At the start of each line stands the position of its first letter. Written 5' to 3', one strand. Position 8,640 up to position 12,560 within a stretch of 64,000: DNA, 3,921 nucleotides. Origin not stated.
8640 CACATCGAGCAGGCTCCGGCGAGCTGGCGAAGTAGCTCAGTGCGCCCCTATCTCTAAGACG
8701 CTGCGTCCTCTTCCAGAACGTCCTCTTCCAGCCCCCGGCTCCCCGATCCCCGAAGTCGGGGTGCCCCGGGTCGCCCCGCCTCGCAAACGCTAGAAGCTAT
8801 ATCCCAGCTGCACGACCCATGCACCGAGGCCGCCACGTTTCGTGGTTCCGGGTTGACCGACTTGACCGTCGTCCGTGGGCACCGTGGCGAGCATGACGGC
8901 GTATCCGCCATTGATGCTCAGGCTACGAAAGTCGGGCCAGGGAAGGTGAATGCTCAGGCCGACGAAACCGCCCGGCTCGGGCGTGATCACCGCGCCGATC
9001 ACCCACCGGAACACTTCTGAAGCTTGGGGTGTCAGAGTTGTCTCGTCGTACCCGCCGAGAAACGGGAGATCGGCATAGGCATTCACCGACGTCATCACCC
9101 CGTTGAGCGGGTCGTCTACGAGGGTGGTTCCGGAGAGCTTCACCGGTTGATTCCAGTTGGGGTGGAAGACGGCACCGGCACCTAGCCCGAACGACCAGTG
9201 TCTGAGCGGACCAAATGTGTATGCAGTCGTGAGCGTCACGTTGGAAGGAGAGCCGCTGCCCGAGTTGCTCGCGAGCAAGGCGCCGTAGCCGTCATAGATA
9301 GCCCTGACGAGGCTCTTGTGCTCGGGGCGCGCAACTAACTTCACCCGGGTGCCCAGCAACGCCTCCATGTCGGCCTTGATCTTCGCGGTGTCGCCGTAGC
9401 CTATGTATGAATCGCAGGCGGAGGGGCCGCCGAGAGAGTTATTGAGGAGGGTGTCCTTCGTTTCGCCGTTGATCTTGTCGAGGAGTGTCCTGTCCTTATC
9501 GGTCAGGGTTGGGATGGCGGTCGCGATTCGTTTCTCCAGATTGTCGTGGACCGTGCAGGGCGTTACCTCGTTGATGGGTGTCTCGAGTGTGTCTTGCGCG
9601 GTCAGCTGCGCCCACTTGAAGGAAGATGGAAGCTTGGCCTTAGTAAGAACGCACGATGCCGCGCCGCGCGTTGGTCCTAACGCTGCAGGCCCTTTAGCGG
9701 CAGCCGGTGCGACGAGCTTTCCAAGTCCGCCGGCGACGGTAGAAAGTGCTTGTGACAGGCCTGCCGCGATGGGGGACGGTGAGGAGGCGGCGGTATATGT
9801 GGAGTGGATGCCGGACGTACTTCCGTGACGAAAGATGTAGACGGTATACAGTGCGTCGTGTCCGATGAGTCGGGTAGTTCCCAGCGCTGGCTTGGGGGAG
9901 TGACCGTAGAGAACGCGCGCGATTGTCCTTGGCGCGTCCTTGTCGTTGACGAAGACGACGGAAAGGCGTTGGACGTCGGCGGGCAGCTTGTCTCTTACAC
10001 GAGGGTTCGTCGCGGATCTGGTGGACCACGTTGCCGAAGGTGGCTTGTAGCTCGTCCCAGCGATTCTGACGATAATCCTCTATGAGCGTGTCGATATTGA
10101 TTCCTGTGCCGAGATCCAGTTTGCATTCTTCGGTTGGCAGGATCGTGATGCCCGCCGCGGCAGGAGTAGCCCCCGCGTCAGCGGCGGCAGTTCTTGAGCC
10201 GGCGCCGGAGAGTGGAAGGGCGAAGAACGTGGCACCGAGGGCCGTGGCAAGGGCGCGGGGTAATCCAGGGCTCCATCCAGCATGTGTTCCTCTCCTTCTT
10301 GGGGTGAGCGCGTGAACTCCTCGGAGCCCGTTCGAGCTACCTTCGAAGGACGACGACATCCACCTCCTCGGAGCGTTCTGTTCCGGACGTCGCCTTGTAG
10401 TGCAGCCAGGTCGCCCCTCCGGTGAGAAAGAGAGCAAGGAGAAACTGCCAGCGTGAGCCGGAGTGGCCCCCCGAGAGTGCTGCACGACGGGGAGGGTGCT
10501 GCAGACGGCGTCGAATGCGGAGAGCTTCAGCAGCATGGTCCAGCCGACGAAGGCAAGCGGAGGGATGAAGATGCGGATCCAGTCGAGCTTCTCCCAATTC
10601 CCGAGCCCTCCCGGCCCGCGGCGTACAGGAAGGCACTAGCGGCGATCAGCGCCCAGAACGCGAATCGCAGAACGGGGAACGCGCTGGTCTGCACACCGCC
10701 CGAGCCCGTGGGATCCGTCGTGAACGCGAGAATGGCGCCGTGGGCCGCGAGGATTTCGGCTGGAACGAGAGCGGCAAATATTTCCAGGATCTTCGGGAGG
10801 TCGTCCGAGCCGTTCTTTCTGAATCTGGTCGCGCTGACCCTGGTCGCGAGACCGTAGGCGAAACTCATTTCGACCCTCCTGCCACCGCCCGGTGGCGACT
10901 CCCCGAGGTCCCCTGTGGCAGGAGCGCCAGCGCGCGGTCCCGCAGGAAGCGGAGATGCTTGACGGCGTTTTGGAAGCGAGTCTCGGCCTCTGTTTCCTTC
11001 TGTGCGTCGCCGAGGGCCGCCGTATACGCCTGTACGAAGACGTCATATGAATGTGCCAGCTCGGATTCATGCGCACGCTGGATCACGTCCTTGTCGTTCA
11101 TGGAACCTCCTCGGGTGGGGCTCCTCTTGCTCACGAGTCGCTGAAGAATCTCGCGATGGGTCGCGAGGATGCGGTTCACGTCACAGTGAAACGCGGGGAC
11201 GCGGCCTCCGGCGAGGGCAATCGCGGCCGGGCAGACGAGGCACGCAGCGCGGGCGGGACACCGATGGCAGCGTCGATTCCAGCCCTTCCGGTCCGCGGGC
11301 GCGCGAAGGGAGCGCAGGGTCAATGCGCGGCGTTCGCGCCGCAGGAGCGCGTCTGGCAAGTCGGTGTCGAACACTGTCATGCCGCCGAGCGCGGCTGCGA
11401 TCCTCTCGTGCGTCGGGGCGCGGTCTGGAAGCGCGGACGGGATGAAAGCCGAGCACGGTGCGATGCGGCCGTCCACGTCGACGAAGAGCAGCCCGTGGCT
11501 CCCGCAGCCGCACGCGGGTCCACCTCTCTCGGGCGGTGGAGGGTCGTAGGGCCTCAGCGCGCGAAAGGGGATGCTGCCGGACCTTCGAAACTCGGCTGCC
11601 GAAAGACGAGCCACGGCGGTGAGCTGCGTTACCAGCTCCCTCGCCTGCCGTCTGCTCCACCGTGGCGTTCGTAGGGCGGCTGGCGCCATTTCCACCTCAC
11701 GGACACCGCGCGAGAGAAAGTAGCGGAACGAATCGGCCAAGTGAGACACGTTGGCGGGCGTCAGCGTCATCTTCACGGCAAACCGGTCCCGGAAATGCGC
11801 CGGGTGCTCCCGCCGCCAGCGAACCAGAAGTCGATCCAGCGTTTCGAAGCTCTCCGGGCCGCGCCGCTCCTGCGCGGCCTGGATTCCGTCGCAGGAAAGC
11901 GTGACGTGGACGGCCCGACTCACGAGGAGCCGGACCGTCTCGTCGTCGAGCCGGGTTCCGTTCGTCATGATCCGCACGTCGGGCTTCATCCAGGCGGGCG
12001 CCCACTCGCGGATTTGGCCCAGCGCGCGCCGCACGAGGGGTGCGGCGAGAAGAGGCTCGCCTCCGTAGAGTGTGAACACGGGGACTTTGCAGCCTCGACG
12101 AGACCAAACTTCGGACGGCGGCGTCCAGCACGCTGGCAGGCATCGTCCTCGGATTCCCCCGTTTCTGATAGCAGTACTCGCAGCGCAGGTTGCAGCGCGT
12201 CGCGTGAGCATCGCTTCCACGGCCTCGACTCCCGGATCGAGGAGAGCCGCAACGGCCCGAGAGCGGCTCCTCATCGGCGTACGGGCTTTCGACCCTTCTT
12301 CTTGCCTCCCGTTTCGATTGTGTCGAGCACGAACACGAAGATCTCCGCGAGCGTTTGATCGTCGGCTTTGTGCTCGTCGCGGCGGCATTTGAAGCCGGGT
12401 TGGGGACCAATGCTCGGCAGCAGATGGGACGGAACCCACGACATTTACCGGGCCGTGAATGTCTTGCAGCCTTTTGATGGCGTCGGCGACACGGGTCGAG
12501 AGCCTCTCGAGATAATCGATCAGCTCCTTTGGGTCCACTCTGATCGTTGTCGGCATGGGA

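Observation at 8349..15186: Complete tRNA-Thr gene plus promoter duplicated as 148-bp direct repeats bracketing a 6.5-kb lower-GC insert without an integrase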

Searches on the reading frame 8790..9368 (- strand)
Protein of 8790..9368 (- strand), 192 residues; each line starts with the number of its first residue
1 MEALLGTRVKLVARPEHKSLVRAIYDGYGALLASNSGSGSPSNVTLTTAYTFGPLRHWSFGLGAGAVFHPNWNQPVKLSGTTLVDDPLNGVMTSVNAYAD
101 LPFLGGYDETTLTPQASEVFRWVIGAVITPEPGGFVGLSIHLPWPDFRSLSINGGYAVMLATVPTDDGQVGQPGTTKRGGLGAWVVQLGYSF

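Call 10: search_protein_families(library=pfam, proteins=[window:8790-9368:-], max_evalue=0.01)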
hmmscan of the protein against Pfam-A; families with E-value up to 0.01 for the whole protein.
window:8790-9368:- (192 aa): 0 families

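Call 49: search_protein_families(library=ncbifam, proteins=[window:8790-9368:-], max_evalue=0.1)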
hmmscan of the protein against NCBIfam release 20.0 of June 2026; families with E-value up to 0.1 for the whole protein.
window:8790-9368:- (192 aa): 0 families

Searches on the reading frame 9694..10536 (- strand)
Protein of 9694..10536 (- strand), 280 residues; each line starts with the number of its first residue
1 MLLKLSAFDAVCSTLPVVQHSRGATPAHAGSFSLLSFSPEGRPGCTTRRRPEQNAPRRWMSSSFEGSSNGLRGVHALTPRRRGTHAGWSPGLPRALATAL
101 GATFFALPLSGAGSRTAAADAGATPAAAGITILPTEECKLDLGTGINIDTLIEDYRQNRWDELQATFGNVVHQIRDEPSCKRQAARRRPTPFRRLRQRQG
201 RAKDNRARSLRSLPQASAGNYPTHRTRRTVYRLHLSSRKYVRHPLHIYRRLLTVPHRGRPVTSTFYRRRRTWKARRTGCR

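Call 10: search_protein_families(library=pfam, proteins=[window:9694-10536:-], max_evalue=0.01)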
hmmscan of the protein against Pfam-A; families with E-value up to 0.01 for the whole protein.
window:9694-10536:- (280 aa): 0 families

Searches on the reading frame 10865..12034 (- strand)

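Call 49: search_protein_families(library=ncbifam, proteins=[window:10865-12034:-], max_evalue=0.1)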
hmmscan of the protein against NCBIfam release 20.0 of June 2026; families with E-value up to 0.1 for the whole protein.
window:10865-12034:- (389 aa): 14 families
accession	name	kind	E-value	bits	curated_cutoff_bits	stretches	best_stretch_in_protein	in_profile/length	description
NF047865.1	rSAM_PapB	equivalog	2e-12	47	340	1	22-198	93-269/330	PapB family radical SAM/SPASM ranthipeptide maturase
TIGR04269.1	SAM_SPASM_FxsB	subfamily_domain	1.4e-07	30.8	370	1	3-77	79-158/363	FxsB family cyclophane-forming radical SAM/SPASM peptide maturase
NF033640.1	N_Twi_rSAM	subfamily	8.1e-06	25.2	170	1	19-127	206-316/398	twitch domain-containing radical SAM protein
TIGR04317.1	W_rSAM_matur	equivalog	5.4e-05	22.5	380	1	19-197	81-258/349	tungsten cofactor oxidoreductase radical SAM maturase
NF041707.1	rSAM_YhhB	equivalog_domain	7.2e-05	21.8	445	1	5-57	80-131/369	cyclophane-forming radical SAM/SPASM peptide maturase YhhB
TIGR04115.1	rSAM_Cxxx_rpt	equivalog_domain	0.00011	21.8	350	1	22-207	96-282/359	radical SAM peptide maturase, CXXX-repeat target family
TIGR03906.1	quino_hemo_SAM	equivalog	0.00012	20.9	453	1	20-203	183-372/467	quinohemoprotein amine dehydrogenase maturation protein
NF038170.1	lachnocin_rSAM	equivalog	0.00016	20.7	550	1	15-116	160-266/440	lachnocin radical SAM maturase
TIGR04163.1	rSAM_cobopep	equivalog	0.00075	18.4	375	1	22-114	151-243/428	peptide-modifying radical SAM enzyme CbpB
TIGR04064.1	rSAM_nif11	equivalog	0.0012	17.6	518.7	1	21-59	167-205/459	nif11-like peptide radical SAM maturase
TIGR03974.1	rSAM_six_Cys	equivalog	0.007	15.3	425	1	22-121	188-288/451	thioether cross-link-forming SCIFF peptide maturase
TIGR04085.1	rSAM_more_4Fe4S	domain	0.01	16.2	27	0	175-199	1-23/93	SPASM domain-containing protein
NF041298.1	rSAM_mat_DynA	equivalog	0.04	12.9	450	1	21-109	89-177/356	dynobactin maturation radical SAM/SPASM protein DynA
NF041718.1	rSAM_phane_AMC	equivalog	0.062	12.3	425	1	21-115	91-184/362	cyclophane-forming radical SAM peptide maturase AmcB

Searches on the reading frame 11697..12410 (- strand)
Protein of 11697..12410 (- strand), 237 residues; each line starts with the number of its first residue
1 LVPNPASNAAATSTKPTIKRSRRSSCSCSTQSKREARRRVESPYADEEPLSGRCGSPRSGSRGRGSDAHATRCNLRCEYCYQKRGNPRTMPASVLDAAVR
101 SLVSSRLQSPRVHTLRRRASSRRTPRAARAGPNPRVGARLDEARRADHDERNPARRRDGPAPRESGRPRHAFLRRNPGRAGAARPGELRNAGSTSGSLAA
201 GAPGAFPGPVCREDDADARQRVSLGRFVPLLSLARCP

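Call 11: search_protein_families(library=pfam, proteins=[window:11697-12410:-], max_evalue=0.01)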
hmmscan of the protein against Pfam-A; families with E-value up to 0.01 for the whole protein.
window:11697-12410:- (237 aa): 1 family
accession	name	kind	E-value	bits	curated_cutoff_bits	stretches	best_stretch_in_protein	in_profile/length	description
PF04055.27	Radical_SAM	-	0.0018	18.9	29.5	1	69-102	3-40/166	Radical SAM superfamily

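Call 49: search_protein_families(library=ncbifam, proteins=[window:11697-12410:-], max_evalue=0.1)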
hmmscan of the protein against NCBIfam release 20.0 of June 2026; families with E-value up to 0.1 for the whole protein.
window:11697-12410:- (237 aa): 10 families
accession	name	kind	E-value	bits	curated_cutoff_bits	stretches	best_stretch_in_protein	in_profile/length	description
NF047865.1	rSAM_PapB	equivalog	0.00014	21.2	340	1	71-106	11-49/330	PapB family radical SAM/SPASM ranthipeptide maturase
TIGR02666.1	moaA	equivalog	0.0046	16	284.05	1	71-91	18-38/336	GTP 3',8-cyclase MoaA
NF041718.1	rSAM_phane_AMC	equivalog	0.0049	15.9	425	1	71-105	14-49/362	cyclophane-forming radical SAM peptide maturase AmcB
NF041707.1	rSAM_YhhB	equivalog_domain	0.0097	14.8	445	1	70-91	9-33/369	cyclophane-forming radical SAM/SPASM peptide maturase YhhB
NF041300.1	rSAM_mat_DarW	exception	0.0098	14.8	650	1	70-105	47-84/415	radical SAM/SPASM peptide maturase DarW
TIGR03942.1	sulfatase_rSAM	equivalog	0.014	14.5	349.45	1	69-105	7-49/363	anaerobic sulfatase maturase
TIGR04261.1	rSAM_GlyRichRpt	subfamily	0.023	13.8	310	1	71-111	5-46/363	cyclophane-forming radical SAM/SPASM peptide maturase GrrM/OscB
NF038283.1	viperin_w_prok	equivalog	0.027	13.6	180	1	71-88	10-27/281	viperin family antiviral radical SAM protein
TIGR04280.1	geopep_mat_rSAM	hypoth_equivalog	0.029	13.3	400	1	72-112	93-134/428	geopeptide radical SAM maturase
NF041298.1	rSAM_mat_DynA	equivalog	0.051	12.5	450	1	72-102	10-40/356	dynobactin maturation radical SAM/SPASM protein DynA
